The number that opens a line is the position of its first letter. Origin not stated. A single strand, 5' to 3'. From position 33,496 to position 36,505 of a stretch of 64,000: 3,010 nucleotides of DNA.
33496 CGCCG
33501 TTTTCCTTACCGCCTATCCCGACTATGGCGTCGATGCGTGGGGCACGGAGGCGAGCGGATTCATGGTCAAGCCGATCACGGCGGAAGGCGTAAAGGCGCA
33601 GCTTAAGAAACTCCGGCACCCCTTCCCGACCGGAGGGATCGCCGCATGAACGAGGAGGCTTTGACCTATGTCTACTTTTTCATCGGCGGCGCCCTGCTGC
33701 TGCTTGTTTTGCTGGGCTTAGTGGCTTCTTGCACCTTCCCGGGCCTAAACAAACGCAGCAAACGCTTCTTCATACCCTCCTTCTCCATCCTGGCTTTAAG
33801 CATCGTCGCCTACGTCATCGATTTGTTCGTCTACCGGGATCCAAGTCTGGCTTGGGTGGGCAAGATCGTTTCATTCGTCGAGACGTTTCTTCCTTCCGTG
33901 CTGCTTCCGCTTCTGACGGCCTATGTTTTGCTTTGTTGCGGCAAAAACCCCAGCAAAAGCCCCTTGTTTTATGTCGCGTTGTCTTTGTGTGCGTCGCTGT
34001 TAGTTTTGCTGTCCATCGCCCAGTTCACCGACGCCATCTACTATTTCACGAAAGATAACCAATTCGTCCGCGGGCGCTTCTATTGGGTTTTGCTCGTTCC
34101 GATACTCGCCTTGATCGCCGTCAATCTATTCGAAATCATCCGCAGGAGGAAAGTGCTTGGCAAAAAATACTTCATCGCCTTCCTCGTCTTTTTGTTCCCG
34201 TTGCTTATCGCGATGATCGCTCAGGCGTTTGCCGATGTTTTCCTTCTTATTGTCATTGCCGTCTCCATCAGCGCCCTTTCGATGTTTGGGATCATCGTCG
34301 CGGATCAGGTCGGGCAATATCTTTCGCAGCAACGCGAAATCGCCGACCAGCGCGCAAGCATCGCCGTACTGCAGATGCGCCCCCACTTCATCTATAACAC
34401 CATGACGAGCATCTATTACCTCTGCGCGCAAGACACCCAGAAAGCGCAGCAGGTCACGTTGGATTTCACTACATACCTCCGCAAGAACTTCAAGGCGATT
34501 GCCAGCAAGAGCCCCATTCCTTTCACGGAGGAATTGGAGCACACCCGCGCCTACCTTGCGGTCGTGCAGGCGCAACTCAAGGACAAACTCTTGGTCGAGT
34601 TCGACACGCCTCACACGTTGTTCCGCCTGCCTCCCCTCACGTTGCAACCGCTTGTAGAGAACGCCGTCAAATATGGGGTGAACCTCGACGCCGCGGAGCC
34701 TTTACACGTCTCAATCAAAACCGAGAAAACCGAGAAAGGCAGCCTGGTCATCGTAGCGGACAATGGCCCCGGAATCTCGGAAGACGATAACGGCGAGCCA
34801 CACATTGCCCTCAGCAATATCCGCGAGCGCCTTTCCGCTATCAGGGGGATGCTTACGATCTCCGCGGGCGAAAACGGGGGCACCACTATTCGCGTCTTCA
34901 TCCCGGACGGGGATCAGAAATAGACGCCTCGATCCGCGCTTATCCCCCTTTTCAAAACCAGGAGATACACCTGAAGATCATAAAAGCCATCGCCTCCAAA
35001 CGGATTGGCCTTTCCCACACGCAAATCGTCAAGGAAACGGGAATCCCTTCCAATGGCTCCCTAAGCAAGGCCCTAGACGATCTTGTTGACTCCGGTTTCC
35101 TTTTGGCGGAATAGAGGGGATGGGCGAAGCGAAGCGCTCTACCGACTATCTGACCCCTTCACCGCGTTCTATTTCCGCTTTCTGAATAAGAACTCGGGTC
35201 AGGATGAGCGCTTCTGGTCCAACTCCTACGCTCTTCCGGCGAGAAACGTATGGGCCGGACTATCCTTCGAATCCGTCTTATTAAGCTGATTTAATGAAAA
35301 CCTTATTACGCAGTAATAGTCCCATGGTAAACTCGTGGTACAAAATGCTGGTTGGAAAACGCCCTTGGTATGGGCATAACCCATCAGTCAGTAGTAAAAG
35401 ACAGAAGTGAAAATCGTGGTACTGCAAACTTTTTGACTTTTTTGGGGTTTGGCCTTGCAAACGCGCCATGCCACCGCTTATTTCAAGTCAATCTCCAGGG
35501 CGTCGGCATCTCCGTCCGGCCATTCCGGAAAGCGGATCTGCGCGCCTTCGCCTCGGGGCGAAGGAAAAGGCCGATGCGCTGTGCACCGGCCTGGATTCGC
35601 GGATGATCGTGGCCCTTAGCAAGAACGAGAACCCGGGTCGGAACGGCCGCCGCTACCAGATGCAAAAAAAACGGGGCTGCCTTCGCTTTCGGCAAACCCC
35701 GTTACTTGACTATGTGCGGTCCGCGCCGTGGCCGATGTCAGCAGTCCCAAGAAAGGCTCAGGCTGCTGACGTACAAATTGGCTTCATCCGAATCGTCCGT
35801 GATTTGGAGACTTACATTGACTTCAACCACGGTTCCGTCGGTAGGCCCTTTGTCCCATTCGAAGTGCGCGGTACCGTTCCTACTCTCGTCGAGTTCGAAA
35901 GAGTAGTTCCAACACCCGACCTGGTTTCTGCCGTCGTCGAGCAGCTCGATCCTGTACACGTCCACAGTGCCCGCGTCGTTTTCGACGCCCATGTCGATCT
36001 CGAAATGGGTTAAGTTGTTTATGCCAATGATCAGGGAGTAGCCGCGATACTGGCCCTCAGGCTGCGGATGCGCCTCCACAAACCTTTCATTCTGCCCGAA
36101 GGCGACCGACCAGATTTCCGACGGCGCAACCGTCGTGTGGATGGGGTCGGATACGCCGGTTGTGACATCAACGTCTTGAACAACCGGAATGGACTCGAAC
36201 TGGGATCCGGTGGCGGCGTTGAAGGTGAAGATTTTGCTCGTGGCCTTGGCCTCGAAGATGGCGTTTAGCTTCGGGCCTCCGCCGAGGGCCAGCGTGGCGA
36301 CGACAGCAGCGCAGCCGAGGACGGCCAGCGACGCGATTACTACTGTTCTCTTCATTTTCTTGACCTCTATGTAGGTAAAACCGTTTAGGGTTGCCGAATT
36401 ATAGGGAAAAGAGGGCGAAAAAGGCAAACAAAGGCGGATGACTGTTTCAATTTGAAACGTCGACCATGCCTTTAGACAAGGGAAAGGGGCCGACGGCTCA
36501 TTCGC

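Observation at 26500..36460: Five copies of a GTTTC-N5-GAAAC palindrome upstream of a lipoprotein/small-membrane-protein array and a secreted protein, beside an XRE-HTH/REC + LytS-type two-component system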

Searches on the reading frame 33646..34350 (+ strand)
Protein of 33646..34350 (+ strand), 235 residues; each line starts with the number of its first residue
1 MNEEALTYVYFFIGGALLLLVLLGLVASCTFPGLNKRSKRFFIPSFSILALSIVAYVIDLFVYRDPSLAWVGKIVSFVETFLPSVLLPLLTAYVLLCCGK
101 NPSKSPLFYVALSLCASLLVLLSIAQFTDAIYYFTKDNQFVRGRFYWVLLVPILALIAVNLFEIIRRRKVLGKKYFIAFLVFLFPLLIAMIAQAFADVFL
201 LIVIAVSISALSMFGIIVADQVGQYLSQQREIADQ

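Call 68: search_protein_families(library=pfam, proteins=[window:33646-34350:+], max_evalue=1)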
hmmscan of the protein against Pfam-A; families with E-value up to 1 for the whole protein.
seq(235 aa): 1 family
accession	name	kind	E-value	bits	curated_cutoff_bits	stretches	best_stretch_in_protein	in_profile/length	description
PF08138.16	Sex_peptide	-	0.088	13.4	25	1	17-45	8-35/55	Sex peptide (SP) family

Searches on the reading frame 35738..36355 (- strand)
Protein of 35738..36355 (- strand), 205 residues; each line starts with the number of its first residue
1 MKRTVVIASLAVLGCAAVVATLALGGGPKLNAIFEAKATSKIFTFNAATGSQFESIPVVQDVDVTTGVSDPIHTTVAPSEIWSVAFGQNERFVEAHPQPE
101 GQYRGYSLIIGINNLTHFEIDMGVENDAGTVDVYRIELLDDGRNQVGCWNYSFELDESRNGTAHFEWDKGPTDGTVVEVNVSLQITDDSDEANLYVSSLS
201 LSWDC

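Call 8: search_protein_families(library=pfam, proteins=[window:35738-36355:-], max_evalue=0.001)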
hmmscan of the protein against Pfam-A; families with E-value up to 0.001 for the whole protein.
window:35738-36355:- (205 aa): 0 families

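Call 39: search_protein_families(library=ncbifam, proteins=[window:35738-36355:-], max_evalue=0.01)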
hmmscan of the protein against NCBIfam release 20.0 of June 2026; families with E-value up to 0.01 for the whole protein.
window:35738-36355:- (205 aa): 0 families
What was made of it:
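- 35738..36355 (-): Secreted or membrane-anchored protein of 205 aa with no known family; target gene. No family found (calls 8, 39).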
